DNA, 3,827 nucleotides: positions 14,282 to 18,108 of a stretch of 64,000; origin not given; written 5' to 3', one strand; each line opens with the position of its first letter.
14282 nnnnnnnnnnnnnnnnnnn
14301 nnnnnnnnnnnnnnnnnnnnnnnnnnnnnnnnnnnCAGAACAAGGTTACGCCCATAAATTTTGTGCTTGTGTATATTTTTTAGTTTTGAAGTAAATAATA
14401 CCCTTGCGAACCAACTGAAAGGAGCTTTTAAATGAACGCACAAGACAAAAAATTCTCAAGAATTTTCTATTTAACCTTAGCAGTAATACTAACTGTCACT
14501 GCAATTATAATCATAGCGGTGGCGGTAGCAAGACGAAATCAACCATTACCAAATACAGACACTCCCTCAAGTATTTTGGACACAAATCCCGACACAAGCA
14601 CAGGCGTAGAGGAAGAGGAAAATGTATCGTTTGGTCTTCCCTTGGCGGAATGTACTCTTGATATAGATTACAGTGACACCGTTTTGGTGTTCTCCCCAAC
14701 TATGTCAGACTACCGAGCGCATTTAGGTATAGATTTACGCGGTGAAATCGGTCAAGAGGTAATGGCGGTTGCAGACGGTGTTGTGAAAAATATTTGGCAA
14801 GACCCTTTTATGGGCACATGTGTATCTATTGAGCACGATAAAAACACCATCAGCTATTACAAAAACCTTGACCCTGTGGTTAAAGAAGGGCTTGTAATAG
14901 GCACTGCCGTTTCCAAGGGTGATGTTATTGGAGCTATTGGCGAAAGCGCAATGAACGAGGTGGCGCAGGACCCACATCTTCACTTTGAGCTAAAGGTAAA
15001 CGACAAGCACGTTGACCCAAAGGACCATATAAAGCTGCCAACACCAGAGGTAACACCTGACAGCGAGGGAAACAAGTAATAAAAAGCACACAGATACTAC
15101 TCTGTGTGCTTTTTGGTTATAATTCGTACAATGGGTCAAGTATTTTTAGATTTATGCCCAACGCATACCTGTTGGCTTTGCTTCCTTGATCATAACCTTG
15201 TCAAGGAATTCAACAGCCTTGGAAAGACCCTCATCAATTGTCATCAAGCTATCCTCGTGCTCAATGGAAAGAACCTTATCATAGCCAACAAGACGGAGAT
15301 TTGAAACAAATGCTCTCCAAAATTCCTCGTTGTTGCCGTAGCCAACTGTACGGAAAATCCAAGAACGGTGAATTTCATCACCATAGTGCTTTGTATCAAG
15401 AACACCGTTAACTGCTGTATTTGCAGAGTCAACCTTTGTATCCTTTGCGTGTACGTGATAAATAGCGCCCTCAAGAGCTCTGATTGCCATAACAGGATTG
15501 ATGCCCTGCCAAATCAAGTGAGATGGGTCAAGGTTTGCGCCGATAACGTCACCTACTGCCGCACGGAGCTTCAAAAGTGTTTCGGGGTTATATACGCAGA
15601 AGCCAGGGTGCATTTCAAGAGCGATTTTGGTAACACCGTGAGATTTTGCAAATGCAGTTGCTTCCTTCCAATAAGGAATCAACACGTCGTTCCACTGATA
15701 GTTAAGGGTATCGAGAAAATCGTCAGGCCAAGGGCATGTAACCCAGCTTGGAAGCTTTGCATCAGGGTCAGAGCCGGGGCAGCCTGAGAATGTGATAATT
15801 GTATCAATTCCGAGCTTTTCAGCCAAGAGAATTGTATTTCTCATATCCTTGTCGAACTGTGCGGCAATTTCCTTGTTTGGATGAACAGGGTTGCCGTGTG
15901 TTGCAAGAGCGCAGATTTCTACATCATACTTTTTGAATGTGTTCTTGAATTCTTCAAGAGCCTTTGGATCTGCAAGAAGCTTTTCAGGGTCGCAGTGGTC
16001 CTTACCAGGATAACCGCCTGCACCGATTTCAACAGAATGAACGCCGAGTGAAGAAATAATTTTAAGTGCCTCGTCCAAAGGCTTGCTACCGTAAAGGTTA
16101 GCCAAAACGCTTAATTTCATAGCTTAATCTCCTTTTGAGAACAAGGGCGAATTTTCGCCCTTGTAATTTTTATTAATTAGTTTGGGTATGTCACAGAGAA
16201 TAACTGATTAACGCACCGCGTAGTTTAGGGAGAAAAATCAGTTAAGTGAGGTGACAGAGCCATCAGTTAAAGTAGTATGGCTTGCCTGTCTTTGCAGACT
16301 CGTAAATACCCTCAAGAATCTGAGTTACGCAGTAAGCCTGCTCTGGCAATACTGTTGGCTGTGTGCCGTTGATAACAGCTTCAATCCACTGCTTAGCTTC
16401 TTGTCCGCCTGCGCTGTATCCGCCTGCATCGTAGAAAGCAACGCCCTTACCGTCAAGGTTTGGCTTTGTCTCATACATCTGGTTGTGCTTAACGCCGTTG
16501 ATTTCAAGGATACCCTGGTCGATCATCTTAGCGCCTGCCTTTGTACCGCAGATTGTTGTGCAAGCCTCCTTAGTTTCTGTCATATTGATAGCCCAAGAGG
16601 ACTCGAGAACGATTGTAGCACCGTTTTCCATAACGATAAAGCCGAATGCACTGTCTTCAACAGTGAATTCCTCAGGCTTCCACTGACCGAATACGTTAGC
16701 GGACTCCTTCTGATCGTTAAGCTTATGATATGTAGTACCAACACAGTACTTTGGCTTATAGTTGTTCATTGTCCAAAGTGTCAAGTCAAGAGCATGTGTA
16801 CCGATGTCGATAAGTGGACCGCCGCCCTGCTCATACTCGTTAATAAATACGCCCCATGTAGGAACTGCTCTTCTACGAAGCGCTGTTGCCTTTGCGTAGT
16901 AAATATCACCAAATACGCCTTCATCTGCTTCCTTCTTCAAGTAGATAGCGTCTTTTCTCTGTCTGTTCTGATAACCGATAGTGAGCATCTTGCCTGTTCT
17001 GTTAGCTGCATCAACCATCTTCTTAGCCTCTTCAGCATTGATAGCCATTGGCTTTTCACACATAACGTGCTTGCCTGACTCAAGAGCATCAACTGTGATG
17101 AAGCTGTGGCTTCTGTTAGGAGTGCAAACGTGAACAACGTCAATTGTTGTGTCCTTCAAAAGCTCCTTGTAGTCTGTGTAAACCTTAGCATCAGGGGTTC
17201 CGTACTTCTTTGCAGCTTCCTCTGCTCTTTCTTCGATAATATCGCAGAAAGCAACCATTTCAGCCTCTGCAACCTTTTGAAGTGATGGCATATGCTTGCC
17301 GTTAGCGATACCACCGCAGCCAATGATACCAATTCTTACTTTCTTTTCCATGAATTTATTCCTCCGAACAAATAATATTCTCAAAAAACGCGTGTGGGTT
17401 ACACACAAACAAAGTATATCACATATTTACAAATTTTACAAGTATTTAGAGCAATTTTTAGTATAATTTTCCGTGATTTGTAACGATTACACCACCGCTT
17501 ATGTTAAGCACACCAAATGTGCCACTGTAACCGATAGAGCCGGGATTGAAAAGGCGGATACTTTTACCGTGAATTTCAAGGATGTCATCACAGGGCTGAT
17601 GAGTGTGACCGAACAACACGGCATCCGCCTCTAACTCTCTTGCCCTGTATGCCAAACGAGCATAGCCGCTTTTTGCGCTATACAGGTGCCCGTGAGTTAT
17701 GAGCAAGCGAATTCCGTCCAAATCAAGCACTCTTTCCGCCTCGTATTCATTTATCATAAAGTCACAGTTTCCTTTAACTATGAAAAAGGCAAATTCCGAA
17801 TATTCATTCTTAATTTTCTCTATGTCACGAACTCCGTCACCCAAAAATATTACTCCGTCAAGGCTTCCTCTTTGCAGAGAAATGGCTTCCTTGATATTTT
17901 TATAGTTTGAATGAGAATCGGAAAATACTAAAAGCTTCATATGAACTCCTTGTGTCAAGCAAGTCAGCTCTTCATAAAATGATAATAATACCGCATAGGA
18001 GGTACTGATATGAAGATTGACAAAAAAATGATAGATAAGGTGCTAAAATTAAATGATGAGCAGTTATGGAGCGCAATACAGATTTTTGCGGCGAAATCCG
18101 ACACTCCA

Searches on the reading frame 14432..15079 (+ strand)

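Call 72: search_protein_families(library=pfam, proteins=[window:14432-15079:+], max_evalue=0.001)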
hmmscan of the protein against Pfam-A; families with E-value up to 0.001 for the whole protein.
window:14432-15079:+ (215 aa): 1 family
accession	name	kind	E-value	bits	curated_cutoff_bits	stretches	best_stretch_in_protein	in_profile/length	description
PF01551.29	Peptidase_M23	-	1.6e-21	76.7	28.7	1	96-196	2-96/96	Peptidase family M23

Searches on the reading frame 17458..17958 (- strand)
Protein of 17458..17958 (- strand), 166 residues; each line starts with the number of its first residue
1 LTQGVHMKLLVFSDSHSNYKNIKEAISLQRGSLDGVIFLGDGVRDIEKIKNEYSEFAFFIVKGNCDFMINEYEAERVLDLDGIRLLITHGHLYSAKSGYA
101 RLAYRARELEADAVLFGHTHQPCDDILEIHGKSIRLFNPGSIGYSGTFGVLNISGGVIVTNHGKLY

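Call 72: search_protein_families(library=pfam, proteins=[window:17458-17958:-], max_evalue=0.001)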
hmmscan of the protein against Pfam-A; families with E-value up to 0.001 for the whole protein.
window:17458-17958:- (166 aa): 2 families
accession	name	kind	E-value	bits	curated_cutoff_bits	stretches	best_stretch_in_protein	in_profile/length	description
PF12850.12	Metallophos_2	-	5e-25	88.8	27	1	7-145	1-138/154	Calcineurin-like phosphoesterase superfamily domain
PF00149.33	Metallophos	-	1.8e-09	38.8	21.5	1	7-73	1-77/191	Calcineurin-like phosphoesterase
